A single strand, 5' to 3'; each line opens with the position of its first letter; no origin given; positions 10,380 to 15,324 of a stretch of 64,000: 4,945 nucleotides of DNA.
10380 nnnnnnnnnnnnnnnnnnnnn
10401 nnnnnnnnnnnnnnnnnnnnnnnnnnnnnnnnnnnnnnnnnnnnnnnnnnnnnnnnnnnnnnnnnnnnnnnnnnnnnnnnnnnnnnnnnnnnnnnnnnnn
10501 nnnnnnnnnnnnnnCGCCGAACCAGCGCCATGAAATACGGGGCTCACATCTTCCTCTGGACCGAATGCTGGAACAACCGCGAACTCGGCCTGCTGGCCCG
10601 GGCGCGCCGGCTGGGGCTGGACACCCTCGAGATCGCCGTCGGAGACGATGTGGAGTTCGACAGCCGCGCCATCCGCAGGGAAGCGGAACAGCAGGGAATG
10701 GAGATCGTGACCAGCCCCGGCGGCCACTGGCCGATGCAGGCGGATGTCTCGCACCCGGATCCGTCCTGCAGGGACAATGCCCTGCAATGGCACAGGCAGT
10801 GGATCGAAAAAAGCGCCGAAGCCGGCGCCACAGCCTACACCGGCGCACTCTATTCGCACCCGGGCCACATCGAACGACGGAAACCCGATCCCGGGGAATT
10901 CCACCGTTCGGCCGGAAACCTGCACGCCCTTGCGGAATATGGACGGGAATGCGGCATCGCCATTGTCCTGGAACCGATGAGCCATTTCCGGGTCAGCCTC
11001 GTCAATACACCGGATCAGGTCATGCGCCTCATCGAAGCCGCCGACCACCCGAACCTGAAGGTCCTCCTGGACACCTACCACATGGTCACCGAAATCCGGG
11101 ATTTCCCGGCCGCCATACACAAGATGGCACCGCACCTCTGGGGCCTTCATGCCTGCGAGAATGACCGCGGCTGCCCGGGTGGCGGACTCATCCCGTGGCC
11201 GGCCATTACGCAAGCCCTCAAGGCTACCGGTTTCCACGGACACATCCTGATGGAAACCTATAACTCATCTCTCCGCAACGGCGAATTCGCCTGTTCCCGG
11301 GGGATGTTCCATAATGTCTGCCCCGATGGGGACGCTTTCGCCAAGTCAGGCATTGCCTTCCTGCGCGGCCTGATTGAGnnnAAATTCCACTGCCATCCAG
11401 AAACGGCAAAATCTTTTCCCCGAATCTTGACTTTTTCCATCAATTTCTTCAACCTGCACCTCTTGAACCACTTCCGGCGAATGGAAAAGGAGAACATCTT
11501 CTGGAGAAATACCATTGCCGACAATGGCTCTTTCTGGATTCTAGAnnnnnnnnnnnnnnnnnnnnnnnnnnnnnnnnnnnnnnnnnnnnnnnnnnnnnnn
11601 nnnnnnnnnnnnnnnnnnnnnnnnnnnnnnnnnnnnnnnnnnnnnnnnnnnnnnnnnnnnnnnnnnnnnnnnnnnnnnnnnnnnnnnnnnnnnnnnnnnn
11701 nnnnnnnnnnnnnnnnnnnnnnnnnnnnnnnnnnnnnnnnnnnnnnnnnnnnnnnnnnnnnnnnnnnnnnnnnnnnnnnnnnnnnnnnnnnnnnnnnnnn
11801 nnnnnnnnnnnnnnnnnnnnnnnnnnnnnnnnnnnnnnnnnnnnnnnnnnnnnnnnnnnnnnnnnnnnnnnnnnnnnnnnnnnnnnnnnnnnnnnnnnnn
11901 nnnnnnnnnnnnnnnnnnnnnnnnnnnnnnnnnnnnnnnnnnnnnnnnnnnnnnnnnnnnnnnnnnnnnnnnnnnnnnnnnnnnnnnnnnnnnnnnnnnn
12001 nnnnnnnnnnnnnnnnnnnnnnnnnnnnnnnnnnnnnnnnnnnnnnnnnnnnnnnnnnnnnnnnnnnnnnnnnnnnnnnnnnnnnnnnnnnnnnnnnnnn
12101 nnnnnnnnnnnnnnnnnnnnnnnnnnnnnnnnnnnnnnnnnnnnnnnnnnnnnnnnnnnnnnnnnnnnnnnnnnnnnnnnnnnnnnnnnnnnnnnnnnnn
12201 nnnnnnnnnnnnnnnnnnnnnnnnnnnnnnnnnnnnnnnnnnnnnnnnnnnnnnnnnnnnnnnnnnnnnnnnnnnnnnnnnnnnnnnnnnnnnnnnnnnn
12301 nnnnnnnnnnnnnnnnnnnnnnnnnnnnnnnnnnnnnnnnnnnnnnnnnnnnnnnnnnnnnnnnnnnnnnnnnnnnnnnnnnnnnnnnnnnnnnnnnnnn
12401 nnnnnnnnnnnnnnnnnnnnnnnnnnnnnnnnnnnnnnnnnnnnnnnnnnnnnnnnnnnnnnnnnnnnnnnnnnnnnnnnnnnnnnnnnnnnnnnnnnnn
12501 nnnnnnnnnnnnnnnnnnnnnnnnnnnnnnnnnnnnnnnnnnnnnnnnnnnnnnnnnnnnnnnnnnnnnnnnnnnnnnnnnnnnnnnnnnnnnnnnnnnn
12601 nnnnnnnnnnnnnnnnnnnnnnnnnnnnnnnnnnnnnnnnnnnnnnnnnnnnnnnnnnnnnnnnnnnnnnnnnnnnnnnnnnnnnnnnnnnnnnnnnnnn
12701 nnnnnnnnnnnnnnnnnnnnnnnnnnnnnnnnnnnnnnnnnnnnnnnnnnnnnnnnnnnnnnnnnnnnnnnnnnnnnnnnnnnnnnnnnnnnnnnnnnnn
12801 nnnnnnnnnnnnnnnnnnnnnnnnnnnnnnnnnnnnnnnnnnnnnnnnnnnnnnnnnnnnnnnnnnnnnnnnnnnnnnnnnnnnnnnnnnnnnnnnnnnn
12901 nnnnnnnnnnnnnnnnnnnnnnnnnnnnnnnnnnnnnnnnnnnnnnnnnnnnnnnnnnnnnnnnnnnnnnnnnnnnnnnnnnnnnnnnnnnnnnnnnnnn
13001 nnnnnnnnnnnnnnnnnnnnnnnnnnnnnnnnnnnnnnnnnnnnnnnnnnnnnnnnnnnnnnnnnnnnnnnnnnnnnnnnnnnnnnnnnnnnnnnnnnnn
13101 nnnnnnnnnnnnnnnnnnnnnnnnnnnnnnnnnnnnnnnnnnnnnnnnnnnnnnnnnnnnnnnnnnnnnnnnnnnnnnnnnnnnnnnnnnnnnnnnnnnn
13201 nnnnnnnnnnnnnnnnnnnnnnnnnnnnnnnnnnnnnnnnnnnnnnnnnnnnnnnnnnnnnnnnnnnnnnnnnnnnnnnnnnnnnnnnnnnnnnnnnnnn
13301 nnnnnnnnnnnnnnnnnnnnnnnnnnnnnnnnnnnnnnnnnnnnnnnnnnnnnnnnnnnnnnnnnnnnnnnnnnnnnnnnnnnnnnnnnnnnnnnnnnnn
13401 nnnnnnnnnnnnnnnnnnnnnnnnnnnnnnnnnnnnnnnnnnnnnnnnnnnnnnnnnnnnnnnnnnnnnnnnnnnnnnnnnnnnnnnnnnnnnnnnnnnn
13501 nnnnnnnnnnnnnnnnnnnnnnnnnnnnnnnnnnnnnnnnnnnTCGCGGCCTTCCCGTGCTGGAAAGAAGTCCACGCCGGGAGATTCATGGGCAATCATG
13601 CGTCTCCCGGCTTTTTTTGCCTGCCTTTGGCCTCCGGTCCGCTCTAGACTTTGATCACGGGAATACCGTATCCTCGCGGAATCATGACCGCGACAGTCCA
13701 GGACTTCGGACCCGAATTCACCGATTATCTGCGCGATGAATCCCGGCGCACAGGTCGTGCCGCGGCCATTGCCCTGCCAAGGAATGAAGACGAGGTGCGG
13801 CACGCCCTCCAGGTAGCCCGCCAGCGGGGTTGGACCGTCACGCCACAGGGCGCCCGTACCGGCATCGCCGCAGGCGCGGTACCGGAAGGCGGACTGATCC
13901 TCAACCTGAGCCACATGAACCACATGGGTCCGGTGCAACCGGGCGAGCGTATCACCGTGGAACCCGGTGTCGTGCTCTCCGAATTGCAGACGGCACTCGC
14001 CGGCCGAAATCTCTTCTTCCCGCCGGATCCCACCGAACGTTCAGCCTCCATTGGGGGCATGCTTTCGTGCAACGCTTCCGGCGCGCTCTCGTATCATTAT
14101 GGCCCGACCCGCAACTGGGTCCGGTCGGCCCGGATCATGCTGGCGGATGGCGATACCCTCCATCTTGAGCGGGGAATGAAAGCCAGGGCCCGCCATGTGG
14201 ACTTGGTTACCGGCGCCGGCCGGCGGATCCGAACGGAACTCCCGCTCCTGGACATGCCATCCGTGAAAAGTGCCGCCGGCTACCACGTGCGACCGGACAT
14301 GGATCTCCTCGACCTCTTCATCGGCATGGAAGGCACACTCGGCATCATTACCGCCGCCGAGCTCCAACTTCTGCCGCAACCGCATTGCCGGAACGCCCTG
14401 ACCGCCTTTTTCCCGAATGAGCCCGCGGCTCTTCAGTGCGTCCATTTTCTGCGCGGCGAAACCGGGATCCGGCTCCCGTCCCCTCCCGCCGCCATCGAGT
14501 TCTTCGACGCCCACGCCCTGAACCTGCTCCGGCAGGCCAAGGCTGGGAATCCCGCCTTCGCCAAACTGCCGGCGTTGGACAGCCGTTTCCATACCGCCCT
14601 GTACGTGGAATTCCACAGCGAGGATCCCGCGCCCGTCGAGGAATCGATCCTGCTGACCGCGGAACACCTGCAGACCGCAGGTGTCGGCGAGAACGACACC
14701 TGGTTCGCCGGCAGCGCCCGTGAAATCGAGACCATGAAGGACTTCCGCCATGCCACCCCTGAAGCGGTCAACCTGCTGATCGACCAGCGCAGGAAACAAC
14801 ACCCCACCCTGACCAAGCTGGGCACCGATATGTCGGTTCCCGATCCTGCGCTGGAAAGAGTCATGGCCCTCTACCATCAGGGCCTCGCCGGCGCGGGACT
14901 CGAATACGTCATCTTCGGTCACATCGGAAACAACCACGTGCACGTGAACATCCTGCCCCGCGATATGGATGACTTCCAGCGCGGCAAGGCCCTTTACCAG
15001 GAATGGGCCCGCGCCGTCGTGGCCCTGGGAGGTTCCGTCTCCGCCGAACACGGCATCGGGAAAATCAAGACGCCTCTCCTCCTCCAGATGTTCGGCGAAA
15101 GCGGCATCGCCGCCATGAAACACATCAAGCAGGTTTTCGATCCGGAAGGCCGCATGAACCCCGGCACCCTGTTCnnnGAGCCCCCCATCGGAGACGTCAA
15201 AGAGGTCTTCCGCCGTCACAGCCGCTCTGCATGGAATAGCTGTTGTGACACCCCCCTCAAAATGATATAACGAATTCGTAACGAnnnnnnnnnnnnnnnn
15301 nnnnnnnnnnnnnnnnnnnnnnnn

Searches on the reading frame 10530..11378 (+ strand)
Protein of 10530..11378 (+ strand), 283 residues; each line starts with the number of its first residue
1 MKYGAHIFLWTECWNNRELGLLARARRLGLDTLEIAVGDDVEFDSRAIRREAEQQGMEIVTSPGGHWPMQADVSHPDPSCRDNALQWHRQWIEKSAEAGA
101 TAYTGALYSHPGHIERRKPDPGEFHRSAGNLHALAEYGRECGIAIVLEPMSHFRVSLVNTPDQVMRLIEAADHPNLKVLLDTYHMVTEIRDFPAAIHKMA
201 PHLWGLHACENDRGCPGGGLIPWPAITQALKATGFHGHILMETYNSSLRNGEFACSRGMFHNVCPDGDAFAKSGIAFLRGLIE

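Call 36: search_protein_families(library=pfam, proteins=[window:10530-11378:+], max_evalue=0.0001)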
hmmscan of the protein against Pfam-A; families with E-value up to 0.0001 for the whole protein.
window:10530-11378:+ (283 aa): 1 family
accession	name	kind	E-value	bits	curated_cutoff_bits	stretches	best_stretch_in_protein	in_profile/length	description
PF01261.30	AP_endonuc_2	-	7.2e-36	124.6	31.1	1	22-250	1-234/249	Xylose isomerase-like TIM barrel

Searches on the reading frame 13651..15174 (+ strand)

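Call 36: search_protein_families(library=pfam, proteins=[window:13651-15174:+], max_evalue=0.0001)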
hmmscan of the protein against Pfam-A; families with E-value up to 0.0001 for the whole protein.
window:13651-15174:+ (508 aa): 2 families
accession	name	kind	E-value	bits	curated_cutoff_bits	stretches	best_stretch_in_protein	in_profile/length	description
PF02913.24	FAD-oxidase_C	-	5.3e-41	141.4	21.2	1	246-506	4-247/248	FAD linked oxidases, C-terminal domain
PF01565.28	FAD_binding_4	-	1.5e-33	115.9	26.4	1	38-172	2-138/139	FAD binding domain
